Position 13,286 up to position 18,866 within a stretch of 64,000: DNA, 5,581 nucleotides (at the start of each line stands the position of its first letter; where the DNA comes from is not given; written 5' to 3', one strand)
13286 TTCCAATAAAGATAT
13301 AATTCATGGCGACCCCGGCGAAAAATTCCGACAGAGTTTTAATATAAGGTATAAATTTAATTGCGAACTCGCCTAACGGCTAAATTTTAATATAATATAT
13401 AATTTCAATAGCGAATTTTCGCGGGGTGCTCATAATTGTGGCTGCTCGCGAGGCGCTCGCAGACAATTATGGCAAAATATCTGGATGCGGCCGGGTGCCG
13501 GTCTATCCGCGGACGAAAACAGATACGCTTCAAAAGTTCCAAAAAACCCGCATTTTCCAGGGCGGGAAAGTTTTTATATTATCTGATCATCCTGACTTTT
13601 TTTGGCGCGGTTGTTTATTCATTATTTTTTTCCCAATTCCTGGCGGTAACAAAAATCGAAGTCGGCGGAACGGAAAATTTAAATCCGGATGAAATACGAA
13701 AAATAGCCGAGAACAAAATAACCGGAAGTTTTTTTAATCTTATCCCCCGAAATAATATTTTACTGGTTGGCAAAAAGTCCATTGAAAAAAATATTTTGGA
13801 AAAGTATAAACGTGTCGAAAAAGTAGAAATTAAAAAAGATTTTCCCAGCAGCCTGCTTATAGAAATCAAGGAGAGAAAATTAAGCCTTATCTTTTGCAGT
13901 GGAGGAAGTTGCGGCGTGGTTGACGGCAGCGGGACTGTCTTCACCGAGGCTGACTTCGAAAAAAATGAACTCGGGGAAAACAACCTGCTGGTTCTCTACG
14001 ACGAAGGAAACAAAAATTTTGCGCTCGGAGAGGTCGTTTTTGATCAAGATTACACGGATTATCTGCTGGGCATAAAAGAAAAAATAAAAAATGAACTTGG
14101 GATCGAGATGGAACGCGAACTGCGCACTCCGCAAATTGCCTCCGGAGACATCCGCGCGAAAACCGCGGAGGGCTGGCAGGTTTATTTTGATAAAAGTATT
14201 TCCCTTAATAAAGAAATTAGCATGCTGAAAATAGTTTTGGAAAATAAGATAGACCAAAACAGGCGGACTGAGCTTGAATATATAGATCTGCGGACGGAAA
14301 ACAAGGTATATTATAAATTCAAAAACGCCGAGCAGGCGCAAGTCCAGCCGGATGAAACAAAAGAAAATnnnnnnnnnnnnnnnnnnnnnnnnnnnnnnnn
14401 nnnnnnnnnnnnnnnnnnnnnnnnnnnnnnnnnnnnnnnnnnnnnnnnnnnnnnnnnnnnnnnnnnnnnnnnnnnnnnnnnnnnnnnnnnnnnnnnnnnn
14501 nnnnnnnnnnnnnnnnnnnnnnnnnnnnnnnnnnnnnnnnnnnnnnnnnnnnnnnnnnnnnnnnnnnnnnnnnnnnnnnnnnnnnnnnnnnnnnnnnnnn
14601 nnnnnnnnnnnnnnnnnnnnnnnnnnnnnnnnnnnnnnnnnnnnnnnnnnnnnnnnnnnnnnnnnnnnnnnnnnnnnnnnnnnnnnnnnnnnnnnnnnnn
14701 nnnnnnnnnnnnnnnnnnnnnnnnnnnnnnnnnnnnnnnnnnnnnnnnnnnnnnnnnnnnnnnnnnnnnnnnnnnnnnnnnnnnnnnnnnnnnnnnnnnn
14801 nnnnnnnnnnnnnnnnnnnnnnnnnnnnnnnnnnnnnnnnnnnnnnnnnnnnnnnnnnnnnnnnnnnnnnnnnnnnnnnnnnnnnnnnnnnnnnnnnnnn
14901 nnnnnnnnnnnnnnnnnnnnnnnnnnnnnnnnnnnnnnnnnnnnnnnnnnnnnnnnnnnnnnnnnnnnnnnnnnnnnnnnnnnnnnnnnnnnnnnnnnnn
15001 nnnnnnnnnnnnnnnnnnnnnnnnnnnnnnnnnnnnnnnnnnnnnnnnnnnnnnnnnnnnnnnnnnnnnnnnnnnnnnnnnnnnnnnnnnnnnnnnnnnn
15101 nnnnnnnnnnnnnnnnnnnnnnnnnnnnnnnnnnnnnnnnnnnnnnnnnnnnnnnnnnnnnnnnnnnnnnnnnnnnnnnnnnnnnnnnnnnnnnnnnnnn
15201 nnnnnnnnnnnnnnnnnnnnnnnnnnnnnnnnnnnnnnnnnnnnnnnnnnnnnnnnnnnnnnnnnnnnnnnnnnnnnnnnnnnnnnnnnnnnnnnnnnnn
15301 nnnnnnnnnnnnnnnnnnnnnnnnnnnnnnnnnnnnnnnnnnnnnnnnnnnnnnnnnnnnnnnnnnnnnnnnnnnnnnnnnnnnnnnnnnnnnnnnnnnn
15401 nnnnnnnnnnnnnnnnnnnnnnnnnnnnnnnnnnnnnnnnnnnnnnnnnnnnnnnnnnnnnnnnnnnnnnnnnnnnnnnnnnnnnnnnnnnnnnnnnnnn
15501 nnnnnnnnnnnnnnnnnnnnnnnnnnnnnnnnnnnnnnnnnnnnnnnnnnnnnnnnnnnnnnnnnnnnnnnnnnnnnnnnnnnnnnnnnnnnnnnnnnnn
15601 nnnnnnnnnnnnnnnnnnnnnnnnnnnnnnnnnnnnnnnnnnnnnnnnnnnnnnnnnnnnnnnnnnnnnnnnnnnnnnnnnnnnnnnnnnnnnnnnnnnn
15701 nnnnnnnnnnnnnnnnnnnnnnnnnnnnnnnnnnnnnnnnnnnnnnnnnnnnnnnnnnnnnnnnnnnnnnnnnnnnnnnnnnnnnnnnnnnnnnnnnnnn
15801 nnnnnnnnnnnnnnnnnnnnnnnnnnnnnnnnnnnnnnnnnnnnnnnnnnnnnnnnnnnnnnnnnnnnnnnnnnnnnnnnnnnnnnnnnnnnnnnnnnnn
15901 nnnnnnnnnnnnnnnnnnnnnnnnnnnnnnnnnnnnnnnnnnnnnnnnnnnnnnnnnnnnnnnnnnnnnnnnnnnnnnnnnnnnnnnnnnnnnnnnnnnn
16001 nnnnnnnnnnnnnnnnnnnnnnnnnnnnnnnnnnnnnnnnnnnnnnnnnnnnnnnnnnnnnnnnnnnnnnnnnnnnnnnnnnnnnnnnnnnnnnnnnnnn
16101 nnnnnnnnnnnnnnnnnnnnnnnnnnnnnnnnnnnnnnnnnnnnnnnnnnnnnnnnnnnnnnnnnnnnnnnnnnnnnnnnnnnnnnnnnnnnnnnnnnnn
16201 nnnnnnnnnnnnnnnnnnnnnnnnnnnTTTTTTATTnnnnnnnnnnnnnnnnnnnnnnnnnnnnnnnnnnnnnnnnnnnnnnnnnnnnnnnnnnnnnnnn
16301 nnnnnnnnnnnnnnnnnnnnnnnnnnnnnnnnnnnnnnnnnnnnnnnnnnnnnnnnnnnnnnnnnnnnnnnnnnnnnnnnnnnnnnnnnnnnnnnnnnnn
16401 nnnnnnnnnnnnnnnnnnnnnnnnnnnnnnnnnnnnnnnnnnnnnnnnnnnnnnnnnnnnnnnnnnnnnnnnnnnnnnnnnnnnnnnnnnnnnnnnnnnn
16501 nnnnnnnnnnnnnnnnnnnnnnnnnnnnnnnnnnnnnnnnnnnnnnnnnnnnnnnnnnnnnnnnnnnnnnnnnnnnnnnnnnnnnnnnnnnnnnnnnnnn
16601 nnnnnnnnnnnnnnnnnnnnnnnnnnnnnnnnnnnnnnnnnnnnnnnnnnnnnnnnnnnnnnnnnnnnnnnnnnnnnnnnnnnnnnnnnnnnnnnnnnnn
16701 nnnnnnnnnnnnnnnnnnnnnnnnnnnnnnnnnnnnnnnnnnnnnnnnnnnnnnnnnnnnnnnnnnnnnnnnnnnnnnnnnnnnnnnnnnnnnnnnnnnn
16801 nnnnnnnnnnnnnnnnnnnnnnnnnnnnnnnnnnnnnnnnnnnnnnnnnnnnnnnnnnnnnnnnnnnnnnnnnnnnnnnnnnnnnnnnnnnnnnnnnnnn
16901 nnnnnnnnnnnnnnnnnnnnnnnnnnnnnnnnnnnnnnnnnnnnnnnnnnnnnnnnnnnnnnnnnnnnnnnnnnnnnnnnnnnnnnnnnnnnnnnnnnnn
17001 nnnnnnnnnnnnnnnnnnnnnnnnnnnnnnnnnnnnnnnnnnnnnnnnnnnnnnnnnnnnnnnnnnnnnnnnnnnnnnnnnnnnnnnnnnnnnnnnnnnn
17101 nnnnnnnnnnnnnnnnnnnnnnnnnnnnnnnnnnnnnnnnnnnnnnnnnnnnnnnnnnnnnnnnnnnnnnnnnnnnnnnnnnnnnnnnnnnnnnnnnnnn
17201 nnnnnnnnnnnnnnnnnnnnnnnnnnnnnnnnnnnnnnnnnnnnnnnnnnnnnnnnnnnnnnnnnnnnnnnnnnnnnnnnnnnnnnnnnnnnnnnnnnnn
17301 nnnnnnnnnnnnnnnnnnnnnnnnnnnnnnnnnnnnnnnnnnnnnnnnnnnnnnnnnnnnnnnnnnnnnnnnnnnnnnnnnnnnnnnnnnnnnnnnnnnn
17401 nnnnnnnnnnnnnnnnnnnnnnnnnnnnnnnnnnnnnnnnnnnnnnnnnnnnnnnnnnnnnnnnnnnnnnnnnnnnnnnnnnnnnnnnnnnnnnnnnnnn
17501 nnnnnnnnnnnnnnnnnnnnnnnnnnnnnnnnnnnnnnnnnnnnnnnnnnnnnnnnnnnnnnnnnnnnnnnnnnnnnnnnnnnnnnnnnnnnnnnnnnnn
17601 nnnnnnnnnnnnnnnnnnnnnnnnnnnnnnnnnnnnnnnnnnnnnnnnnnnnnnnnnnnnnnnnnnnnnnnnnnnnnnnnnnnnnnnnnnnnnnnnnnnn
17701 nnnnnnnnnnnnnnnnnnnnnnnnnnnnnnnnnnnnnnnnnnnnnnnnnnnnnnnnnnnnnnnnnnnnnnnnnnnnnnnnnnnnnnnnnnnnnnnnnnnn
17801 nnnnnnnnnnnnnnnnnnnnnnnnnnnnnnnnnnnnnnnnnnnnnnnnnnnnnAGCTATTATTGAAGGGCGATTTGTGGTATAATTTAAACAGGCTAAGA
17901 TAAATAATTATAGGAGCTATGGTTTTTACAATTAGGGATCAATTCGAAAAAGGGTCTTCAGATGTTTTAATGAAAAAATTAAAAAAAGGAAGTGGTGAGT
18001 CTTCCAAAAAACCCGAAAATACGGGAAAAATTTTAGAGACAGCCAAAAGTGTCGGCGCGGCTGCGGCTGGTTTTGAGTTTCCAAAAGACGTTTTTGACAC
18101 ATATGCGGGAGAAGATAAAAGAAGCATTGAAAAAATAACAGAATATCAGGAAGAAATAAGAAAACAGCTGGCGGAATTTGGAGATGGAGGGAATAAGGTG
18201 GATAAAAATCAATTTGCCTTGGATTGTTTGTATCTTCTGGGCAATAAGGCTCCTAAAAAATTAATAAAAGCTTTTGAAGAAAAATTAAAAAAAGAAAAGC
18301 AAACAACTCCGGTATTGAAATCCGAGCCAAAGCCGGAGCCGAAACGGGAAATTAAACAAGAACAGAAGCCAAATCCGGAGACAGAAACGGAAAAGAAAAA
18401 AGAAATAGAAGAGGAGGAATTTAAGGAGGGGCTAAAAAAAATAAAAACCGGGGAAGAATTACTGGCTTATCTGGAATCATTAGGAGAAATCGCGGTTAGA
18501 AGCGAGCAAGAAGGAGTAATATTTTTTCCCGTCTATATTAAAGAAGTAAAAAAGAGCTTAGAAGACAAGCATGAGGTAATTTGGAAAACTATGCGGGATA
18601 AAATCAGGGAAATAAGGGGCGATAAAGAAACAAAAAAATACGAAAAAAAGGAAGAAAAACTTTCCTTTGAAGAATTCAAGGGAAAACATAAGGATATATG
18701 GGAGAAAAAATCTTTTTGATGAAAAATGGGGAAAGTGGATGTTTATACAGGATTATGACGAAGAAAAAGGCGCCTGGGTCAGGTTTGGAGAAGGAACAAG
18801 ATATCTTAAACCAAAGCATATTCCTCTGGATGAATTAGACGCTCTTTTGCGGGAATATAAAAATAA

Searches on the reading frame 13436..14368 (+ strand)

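Call 18: search_protein_families(library=pfam, proteins=[window:13436-14368:+], max_evalue=0.01)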
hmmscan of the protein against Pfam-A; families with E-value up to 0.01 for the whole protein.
window:13436-14368:+ (311 aa): 1 family
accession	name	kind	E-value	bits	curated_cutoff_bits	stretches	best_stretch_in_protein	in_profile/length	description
PF08478.15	POTRA_1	-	4.9e-11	43.2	23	1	70-147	2-69/69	POTRA domain, FtsQ-type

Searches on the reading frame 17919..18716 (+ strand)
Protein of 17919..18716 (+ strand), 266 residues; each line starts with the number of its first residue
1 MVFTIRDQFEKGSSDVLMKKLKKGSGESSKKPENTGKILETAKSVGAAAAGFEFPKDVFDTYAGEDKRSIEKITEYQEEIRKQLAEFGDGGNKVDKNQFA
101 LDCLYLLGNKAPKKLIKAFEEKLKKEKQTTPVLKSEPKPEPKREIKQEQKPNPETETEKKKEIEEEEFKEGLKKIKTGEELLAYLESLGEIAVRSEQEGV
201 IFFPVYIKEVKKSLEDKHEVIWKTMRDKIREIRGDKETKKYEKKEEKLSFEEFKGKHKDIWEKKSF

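Call 18: search_protein_families(library=pfam, proteins=[window:17919-18716:+], max_evalue=0.01)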
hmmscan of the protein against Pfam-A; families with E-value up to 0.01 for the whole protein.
window:17919-18716:+ (266 aa): 0 families

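Call 52: search_protein_families(library=pfam, proteins=[window:17919-18716:+], max_evalue=0.001)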
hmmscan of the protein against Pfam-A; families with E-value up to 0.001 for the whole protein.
window:17919-18716:+ (266 aa): 0 families
